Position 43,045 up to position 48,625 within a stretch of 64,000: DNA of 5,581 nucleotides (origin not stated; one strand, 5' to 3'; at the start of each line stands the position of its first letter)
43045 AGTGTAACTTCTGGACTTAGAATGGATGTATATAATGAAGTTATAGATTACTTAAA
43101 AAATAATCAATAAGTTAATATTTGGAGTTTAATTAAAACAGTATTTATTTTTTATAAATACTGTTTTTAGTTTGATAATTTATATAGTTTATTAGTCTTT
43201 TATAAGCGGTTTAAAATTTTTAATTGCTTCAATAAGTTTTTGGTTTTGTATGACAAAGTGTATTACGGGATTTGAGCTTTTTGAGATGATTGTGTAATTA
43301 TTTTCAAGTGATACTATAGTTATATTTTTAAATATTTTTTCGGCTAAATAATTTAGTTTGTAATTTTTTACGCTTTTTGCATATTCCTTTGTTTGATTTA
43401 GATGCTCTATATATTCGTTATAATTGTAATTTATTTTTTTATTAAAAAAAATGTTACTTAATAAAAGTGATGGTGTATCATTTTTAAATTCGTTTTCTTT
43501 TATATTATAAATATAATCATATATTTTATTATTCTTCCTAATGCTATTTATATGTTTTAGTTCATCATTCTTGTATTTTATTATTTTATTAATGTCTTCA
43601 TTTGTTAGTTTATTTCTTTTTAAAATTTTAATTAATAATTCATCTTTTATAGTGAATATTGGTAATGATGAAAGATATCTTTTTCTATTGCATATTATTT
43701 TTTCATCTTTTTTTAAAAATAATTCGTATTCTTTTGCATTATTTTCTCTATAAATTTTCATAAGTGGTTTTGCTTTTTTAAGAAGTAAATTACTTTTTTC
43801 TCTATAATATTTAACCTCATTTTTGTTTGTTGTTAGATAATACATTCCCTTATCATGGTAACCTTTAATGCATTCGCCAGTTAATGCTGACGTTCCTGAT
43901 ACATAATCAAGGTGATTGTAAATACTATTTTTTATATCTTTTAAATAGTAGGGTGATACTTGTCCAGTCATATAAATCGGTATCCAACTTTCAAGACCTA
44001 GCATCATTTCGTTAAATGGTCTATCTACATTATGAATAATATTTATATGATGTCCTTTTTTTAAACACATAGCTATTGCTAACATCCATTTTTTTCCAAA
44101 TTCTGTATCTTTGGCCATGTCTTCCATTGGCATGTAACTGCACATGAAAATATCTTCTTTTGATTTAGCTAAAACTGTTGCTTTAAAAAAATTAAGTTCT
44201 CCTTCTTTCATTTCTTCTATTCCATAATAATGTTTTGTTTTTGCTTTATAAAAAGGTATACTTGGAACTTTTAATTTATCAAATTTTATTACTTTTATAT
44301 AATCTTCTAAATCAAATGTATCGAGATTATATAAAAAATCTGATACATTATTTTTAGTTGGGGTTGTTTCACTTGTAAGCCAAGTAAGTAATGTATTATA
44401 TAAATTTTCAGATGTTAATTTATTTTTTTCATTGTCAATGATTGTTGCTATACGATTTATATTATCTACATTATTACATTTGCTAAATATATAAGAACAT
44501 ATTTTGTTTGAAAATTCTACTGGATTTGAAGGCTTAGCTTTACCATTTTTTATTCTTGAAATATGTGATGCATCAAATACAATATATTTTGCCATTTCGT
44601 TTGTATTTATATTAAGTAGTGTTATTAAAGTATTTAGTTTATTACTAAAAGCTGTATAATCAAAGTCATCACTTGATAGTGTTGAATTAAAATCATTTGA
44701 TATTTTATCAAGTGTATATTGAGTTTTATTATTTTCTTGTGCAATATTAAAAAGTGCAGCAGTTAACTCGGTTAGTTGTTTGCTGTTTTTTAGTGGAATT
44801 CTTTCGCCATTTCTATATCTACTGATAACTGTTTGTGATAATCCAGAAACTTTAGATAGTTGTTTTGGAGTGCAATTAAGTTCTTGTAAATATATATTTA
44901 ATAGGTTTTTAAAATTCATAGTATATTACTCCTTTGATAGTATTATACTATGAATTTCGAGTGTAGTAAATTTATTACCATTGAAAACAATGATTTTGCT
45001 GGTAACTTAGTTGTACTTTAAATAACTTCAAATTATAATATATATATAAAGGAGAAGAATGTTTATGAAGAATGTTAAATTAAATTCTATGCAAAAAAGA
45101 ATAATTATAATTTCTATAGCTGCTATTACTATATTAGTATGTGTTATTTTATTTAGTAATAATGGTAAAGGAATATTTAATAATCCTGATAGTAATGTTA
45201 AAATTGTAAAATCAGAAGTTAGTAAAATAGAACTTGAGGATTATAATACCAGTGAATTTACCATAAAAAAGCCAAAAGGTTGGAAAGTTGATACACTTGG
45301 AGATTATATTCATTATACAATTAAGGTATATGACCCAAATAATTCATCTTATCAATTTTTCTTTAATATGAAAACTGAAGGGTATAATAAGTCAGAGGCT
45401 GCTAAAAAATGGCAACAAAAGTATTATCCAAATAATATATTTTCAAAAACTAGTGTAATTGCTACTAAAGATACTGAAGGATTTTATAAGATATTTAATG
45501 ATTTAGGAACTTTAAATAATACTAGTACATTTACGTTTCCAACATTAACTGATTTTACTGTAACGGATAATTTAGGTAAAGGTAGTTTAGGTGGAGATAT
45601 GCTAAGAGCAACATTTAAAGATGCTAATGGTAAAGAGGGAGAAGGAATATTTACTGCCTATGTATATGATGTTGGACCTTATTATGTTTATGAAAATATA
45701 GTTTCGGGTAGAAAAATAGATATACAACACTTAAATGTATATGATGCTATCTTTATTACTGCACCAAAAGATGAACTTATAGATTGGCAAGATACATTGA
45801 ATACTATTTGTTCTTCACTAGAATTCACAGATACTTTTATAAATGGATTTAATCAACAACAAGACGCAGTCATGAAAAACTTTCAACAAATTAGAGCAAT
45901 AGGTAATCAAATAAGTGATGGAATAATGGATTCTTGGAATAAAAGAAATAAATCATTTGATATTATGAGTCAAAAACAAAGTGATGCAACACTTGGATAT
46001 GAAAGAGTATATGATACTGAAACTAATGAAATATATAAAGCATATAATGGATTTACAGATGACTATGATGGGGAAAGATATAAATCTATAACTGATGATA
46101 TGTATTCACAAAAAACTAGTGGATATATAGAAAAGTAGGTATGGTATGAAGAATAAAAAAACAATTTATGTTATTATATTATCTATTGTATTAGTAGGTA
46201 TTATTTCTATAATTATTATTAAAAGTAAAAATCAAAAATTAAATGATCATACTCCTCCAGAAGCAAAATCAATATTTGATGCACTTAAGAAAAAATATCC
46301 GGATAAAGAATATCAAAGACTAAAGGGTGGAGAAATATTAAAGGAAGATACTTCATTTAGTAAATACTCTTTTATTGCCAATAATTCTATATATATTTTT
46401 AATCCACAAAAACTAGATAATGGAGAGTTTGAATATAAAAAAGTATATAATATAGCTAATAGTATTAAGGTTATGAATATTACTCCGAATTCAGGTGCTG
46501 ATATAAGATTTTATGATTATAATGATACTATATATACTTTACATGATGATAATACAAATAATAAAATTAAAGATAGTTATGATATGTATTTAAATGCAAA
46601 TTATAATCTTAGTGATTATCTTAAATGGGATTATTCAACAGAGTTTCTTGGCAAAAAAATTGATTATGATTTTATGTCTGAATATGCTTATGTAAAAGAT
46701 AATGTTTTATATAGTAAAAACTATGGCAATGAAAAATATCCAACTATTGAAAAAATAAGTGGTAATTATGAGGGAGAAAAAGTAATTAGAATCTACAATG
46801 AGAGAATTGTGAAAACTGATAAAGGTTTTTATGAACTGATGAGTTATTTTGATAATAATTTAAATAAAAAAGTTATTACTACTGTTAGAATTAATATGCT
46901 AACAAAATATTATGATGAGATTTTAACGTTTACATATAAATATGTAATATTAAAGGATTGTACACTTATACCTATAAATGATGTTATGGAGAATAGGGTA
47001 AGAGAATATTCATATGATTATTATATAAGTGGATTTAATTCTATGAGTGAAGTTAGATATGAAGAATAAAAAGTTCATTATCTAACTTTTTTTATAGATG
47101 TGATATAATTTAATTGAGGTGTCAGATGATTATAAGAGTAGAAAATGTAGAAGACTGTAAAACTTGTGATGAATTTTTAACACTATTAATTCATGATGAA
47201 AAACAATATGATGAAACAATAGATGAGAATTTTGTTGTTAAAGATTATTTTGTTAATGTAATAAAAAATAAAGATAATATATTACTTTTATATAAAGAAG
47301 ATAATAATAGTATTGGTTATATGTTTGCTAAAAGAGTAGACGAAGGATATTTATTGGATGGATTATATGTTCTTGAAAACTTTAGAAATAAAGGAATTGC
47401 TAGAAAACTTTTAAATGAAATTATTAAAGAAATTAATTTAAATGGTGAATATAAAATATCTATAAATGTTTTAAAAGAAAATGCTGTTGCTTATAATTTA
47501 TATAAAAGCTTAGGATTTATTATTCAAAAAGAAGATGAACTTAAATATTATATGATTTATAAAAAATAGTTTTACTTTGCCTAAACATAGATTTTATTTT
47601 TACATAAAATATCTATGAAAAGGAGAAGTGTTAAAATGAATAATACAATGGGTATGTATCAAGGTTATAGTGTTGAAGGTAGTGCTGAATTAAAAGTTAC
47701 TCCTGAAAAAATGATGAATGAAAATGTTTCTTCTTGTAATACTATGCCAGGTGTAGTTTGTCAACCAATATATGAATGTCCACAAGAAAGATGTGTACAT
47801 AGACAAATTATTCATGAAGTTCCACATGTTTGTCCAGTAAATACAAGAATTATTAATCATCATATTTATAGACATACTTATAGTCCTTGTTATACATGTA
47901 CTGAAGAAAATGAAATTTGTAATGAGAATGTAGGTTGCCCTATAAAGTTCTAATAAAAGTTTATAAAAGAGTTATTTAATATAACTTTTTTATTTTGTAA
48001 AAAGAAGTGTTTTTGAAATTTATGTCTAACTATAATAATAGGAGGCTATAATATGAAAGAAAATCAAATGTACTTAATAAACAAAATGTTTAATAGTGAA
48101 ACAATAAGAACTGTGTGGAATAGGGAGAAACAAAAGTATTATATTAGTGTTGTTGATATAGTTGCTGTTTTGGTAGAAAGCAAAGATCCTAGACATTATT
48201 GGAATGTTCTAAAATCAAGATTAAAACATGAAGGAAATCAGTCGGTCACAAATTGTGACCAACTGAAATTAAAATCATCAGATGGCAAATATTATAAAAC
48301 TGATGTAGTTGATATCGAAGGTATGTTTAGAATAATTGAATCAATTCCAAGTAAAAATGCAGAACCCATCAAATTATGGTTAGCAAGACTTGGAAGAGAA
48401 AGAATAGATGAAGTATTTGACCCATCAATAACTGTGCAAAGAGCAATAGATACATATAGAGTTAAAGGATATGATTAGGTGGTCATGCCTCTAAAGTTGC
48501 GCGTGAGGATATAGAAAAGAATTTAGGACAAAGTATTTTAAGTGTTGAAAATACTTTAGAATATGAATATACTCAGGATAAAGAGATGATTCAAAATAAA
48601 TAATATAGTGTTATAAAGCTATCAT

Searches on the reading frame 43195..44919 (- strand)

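Call 47: search_protein_families(library=pfam, proteins=[window:43195-44919:-], max_evalue=0.00001)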
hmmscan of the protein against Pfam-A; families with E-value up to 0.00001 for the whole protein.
window:43195-44919:- (575 aa): 2 families
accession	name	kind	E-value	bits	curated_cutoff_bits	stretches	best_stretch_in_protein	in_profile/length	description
PF01381.28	HTH_3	-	6.8e-10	39.3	23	0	10-42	4-36/55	Helix-turn-helix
PF13443.12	HTH_26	-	2e-06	28.4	22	0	7-43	2-40/63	Cro/C1-type HTH DNA-binding domain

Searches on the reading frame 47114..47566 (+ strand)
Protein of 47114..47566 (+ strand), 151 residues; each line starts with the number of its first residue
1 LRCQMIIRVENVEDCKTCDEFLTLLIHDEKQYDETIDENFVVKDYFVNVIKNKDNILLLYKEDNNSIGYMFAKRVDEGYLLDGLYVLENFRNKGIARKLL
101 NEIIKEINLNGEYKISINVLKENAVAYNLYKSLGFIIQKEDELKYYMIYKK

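Call 47: search_protein_families(library=pfam, proteins=[window:47114-47566:+], max_evalue=0.00001)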
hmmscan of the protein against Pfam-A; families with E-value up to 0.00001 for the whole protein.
window:47114-47566:+ (151 aa): 4 families
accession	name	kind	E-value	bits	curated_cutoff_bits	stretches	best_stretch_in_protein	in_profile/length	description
PF00583.31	Acetyltransf_1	-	5e-14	53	20.7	1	37-135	19-116/116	Acetyltransferase (GNAT) family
PF13508.13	Acetyltransf_7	-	8.7e-13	48.9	27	1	56-136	4-83/84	Acetyltransferase (GNAT) domain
PF13673.13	Acetyltransf_10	-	1e-11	45.4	23.6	1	34-138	11-110/128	Acetyltransferase (GNAT) domain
PF08445.16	FR47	-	4.6e-09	36.6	22.1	1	78-139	22-81/86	FR47-like protein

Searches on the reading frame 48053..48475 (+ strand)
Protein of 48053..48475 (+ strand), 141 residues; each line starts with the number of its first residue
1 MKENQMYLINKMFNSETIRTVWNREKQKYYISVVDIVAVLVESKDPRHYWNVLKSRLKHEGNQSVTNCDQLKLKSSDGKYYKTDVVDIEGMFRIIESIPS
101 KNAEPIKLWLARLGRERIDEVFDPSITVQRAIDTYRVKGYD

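Call 47: search_protein_families(library=pfam, proteins=[window:48053-48475:+], max_evalue=0.00001)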
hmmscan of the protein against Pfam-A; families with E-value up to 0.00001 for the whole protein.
window:48053-48475:+ (141 aa): 1 family
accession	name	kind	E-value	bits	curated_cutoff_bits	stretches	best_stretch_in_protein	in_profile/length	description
PF02498.22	Bro-N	-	6.7e-08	33.5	25.6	1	18-111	2-91/96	BRO family, N-terminal domain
